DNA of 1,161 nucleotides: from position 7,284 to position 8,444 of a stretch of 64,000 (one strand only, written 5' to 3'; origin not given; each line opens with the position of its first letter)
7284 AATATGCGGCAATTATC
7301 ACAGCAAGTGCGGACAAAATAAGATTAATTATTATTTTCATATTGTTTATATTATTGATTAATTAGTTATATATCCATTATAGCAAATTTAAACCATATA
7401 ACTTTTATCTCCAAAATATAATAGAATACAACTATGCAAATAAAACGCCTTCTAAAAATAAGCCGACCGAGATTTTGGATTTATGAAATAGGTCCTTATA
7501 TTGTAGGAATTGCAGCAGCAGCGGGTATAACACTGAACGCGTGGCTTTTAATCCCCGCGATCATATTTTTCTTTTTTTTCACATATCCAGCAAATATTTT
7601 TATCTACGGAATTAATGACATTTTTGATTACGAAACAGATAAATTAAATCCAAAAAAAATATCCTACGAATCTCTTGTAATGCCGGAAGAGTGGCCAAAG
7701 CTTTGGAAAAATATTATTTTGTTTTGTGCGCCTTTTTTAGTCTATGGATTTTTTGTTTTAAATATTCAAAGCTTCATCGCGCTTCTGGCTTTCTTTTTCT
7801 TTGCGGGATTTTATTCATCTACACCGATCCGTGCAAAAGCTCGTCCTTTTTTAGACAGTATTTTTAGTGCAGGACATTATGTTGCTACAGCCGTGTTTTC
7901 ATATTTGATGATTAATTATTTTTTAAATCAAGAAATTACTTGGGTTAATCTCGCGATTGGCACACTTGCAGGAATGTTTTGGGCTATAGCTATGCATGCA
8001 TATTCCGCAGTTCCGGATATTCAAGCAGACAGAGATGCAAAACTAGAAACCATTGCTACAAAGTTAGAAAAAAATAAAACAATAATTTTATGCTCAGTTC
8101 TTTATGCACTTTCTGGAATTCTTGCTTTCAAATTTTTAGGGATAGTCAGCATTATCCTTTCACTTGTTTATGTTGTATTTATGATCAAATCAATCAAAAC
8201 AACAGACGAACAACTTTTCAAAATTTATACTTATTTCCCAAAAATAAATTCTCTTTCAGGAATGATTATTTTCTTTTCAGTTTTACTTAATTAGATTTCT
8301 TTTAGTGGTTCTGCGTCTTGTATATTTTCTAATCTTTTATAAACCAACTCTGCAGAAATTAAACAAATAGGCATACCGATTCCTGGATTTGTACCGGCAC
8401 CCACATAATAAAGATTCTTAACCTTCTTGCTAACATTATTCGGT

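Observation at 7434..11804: Carotenoid biosynthesis cluster (UbiA-family prenyltransferase, crtI, crtB, GGPP synthase) in a reduced, CPR-like genome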

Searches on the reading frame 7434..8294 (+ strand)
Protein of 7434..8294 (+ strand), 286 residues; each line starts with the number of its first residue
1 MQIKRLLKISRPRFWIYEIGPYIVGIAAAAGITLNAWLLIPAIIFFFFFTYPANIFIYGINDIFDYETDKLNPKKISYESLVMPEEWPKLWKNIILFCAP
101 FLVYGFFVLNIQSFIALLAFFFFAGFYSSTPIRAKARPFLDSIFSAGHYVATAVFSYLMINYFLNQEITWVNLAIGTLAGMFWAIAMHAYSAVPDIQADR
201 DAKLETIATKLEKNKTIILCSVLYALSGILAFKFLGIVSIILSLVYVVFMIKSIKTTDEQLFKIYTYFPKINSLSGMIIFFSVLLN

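Call 3: search_protein_families(library=pfam, proteins=[window:7434-8294:+])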
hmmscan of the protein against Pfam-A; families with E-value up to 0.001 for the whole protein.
window:7434-8294:+ (286 aa): 1 family
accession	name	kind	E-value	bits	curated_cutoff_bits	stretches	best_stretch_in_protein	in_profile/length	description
PF01040.23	UbiA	-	4.1e-21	75.9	34.2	1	21-255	4-230/250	UbiA prenyltransferase family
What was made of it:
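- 7434..8294 (+): UbiA-superfamily carotenoid C5-elongase homologue (LyeJ-like lycopene elongase/hydratase candidate), 286 aa. Pfam UbiA 4e-21 (call 3).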

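Call 4: search_protein_families(library=ncbifam, proteins=[window:7434-8294:+])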
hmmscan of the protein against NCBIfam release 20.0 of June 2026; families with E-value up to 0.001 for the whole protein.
window:7434-8294:+ (286 aa): 8 families
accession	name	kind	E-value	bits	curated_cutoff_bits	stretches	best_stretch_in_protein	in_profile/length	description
NF009516.0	PRK12875.1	equivalog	2.1e-65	220.7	205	1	3-285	17-287/292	prenyltransferase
NF009608.0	PRK13105.1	equivalog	1.1e-40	139.6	217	1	3-281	9-283/291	prenyltransferase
NF010119.0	PRK13595.1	equivalog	1.2e-39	136.6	248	1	2-265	11-264/292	prenyltransferase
NF009525.0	PRK12887.1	equivalog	6.8e-09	35.5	226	1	40-241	53-252/310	homogentisate phytyltransferase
TIGR01475.1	ubiA_other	subfamily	4.3e-07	29.7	180.8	1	33-285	28-278/282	UbiA-like polyprenyltransferase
NF005742.0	PRK07566.1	equivalog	9e-07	28.3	313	1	3-261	28-281/315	chlorophyll synthase ChlG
NF008978.0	PRK12324.1-4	equivalog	3.4e-06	26.2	207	1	5-75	34-101/322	decaprenyl-phosphate phosphoribosyltransferase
NF004751.0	PRK06080.1-3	equivalog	5.8e-05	22.8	264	0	161-256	165-261/296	1,4-dihydroxy-2-naphthoate polyprenyltransferase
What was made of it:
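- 7434..8294 (+): NCBIfam NF009516 221 bits, above its cutoff of 205; CrtEb model NF009608 140 bits, below its cutoff of 217 (call 4).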

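Call 8: find_encoding_contigs(protein=window:7434-8294:+, flank=10000, max_places=6)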
Protein window:7434-8294:+ (286 aa): 3 contigs read that carry it; 2 places shown.
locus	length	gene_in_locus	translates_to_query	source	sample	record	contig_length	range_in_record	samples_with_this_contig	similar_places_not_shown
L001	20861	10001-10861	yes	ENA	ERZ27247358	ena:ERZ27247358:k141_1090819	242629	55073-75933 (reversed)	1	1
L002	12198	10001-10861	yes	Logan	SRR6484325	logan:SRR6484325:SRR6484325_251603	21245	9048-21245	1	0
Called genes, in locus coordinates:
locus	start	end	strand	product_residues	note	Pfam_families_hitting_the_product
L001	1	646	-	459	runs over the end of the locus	-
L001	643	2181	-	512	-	PF00709:Adenylsucc_synt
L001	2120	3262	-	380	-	-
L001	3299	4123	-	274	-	-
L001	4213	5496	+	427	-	PF00890:FAD_binding_2, PF01134:GIDA (weak), PF01266:DAO (weak), PF01494:FAD_binding_3 (weak), PF03486:HI0933_like, PF07992:Pyr_redox_2, PF12831:FAD_oxidored, PF22780:HI0933_like_1st, +4 more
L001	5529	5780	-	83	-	-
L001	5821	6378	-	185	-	PF00561:Abhydrolase_1 (faint), PF06821:Ser_hydrolase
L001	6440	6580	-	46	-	-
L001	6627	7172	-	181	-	-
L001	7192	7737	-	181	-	PF03352:Adenine_glyco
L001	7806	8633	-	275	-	PF28597:T2SSF_N (weak), PF00482:T2SSF (weak)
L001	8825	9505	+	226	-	PF01507:PAPS_reduct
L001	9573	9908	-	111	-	-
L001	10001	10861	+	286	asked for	PF01040:UbiA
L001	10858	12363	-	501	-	PF00070:Pyr_redox (faint), PF00890:FAD_binding_2 (faint), PF01134:GIDA (faint), PF01266:DAO (weak), PF01593:Amino_oxidase, PF03486:HI0933_like (faint), PF07992:Pyr_redox_2 (faint), PF13450:NAD_binding_8, +1 more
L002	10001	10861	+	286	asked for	PF01040:UbiA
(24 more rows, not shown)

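Call 9: find_homologous_proteins(query=window:7434-8294:+)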
Query window:7434-8294:+ (286 aa): 2345 proteins with E <= 0.001 among 5676 candidates; the best 120 are listed.
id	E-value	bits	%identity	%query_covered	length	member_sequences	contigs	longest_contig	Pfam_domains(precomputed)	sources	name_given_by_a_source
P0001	3.2e-181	619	100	100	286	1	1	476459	PF01040.24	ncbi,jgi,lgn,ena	ncbi:MAG: prenyltransferase [Candidatus Paceibacterota bacterium]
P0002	1.4e-160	552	87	99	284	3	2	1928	PF01040.24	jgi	jgi:4-hydroxybenzoate polyprenyltransferase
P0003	7.0e-159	546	85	99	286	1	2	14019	PF01040.24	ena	-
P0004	3.3e-158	544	84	100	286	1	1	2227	PF01040.24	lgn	-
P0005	2.0e-153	528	83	99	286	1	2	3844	PF01040.24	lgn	-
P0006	2.2e-152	525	81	99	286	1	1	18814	PF01040.24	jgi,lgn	-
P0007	6.4e-149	513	79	100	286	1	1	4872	PF01040.24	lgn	-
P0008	1.4e-145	502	78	100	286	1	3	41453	PF01040.24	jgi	jgi:4-hydroxybenzoate polyprenyltransferase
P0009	1.3e-144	499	79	100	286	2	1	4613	PF01040.24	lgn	-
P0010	1.3e-142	493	77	100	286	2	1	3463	PF01040.24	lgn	-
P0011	2.7e-142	492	77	100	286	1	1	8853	PF01040.24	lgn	-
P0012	3.0e-142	491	75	99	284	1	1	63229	PF01040.24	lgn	-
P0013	7.8e-141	487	76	100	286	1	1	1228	PF01040.24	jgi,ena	-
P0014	2.0e-139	482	75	100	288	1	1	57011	PF01040.24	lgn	-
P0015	3.5e-134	465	79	92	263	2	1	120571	PF01040.24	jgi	jgi:4-hydroxybenzoate polyprenyltransferase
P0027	2.2e-118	413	65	100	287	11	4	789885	PF01040.24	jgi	jgi:4-hydroxybenzoate polyprenyltransferase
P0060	1.9e-108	381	62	100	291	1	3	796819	PF01040.24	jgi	jgi:lycopene elongase/hydratase (dihydrobisanhydrobacterioruberin-forming)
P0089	6.5e-85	303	51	99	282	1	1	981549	PF01040.24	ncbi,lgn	ncbi:MAG: prenyltransferase [Patescibacteria group bacterium]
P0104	6.8e-82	293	51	100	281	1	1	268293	PF01040.24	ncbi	-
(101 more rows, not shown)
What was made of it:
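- JGI's annotation calls several homologues 'lycopene elongase/hydratase' (call 9). The same gene order was recovered on independent ENA and Logan contigs of up to 242 kb, with an NCBI contig of 476 kb on record (calls 8, 9).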

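Call 22: search_dna_similar(query=window:7434-8291:+, collection=plasmids, mode=protein, max_rows=30)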
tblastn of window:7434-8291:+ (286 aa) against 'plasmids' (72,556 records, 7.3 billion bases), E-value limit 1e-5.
Records with a match: 6; places in all: 6; records where one place covers at least 80% of the query: 3.
Best place of each record, by identity: <60% 6.
By first word of the organism name: Halomontanus 2; Halocatena 1; Halarchaeum 1; Haloferax 1; Arthrobacter 1.
By predicted mobility (MOB-suite, as given by PLSDB): non-mobilizable 6.
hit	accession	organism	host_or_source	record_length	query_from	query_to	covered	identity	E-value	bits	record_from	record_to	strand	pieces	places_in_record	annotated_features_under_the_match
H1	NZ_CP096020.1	Halocatena salina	cell culture,sediment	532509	2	278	97%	32.6%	3e-23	106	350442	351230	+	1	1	prenyltransferase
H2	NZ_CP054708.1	Halarchaeum sp. CBA1220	solar salt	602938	2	284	99%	30.6%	5e-19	94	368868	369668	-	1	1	prenyltransferase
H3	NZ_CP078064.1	Haloferax larsenii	Cell culture,Salt Lake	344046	4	284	98%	27.8%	1e-11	72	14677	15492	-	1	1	prenyltransferase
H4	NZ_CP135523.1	Halomontanus rarus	Salt lake,Salt lake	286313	4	230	79%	30.6%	8e-12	73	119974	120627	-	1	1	prenyltransferase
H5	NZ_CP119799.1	Halomontanus rarus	cell culture,sediment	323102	4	230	79%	30.6%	2e-11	72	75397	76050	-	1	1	prenyltransferase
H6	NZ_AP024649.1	Arthrobacter sp. StoSoilB13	-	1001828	58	229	60%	35.6%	6e-17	88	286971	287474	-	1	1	none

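Call 23: get_annotated_region(hit=H1, flank=5000)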
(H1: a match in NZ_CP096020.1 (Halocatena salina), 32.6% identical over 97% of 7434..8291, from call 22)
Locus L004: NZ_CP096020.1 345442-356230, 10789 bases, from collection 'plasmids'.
description: Halocatena salina strain AD-1 plasmid unnamed1, complete sequence
organism: Halocatena salina (NCBI taxid 2934340)
taxonomy: Archaea; Euryarchaeota; Halobacteria; Halobacteriales; Haloarculaceae; Halocatena; Halocatena salina
host: -; source: cell culture,sediment; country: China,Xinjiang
typing (MOB-suite, as given by PLSDB): non-mobilizable
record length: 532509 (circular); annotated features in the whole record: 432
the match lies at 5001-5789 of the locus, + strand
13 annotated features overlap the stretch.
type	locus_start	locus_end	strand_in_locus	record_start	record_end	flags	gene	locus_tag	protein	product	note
CDS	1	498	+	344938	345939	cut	cydB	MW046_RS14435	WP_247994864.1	cytochrome d ubiquinol oxidase subunit II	-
CDS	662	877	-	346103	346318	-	-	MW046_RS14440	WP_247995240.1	hypothetical protein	-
CDS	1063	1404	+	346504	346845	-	-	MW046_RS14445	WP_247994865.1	pyrimidine dimer DNA glycosylase/endonuclease V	-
CDS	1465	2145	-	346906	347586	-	-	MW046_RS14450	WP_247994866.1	glycosyltransferase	-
CDS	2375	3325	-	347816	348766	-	-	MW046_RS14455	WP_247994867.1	TRC40/GET3/ArsA family transport-energizing ATPase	GO:0071722 - detoxification of arsenic-containing substance [Evidence IEA]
CDS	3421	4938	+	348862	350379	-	crtI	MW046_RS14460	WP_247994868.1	phytoene desaturase family protein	GO:0016117 - carotenoid biosynthetic process [Evidence IEA]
CDS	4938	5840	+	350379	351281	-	-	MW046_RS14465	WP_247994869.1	prenyltransferase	-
CDS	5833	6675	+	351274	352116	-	cruF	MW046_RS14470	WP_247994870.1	bisanhydrobacterioruberin hydratase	GO:0016117 - carotenoid biosynthetic process [Evidence IEA]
CDS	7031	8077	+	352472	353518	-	-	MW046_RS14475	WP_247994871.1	phytoene/squalene synthase family protein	GO:0008299 - isoprenoid biosynthetic process [Evidence IEA]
CDS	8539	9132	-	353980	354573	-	-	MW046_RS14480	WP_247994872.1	DsrE/DsrF/DrsH-like family protein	-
CDS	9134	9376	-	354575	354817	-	-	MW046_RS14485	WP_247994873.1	sulfurtransferase TusA family protein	-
CDS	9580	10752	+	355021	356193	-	-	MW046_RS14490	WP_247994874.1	MBL fold metallo-hydrolase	-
CDS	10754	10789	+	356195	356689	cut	-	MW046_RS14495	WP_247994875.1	YeeE/YedE family protein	-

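Call 24: get_annotated_region(hit=H6, flank=6000)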
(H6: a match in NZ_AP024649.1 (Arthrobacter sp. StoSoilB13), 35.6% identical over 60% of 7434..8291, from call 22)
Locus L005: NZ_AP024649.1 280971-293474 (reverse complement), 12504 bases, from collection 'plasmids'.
description: Arthrobacter sp. StoSoilB13 plasmid StoSoilB13-2, complete sequence
organism: Arthrobacter sp. StoSoilB13 (NCBI taxid 2830993)
taxonomy: Bacteria; Actinomycetota; Actinomycetes; Micrococcales; Micrococcaceae; Arthrobacter; Arthrobacter sp. StoSoilB13
host: -; source: -; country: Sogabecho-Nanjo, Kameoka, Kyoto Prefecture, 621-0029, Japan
typing (MOB-suite, as given by PLSDB): non-mobilizable
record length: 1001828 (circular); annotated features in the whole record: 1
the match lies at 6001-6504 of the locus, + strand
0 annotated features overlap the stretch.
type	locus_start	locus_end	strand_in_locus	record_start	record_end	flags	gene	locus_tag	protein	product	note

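Call 25: get_annotated_region(hit=H2, flank=5000)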
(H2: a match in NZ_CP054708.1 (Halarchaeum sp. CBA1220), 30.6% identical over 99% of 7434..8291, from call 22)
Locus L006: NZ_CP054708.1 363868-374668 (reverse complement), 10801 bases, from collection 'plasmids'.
description: Halarchaeum sp. CBA1220 plasmid pCBA1220-01, complete sequence
organism: Halarchaeum sp. CBA1220 (NCBI taxid 1853682)
taxonomy: Archaea; Euryarchaeota; Halobacteria; Halobacteriales; Halobacteriaceae; Halarchaeum; Halarchaeum sp. CBA1220
host: -; source: solar salt; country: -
typing (MOB-suite, as given by PLSDB): non-mobilizable
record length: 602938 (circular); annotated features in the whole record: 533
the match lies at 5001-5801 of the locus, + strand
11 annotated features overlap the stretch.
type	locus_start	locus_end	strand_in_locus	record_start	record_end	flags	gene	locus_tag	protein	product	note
CDS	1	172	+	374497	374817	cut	-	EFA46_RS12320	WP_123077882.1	helix-turn-helix domain-containing protein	-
CDS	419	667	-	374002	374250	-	-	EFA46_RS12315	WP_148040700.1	hypothetical protein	-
CDS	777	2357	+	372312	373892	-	-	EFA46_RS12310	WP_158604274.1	bacterio-opsin activator domain-containing protein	-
CDS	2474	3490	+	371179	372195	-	-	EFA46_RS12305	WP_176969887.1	phytoene/squalene synthase family protein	GO:0008299 - isoprenoid biosynthetic process [Evidence IEA]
CDS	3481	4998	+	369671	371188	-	crtI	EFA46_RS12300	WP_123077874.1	phytoene desaturase family protein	GO:0016117 - carotenoid biosynthetic process [Evidence IEA]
CDS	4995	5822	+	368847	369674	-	-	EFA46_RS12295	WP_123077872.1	prenyltransferase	-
CDS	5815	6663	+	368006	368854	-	cruF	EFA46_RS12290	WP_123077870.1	bisanhydrobacterioruberin hydratase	GO:0016117 - carotenoid biosynthetic process [Evidence IEA]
CDS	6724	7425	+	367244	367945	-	-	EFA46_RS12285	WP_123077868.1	CPBP family intramembrane glutamic endopeptidase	GO:0071586 - CAAX-box protein processing [Evidence IEA]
CDS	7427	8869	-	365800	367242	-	-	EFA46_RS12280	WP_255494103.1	MATE family efflux transporter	GO:0006855 - xenobiotic transmembrane transport [Evidence IEA]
CDS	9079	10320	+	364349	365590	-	-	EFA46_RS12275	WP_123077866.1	MFS transporter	GO:0055085 - transmembrane transport [Evidence IEA]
CDS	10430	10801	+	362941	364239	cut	-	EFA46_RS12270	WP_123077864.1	OFA family MFS transporter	GO:0055085 - transmembrane transport [Evidence IEA]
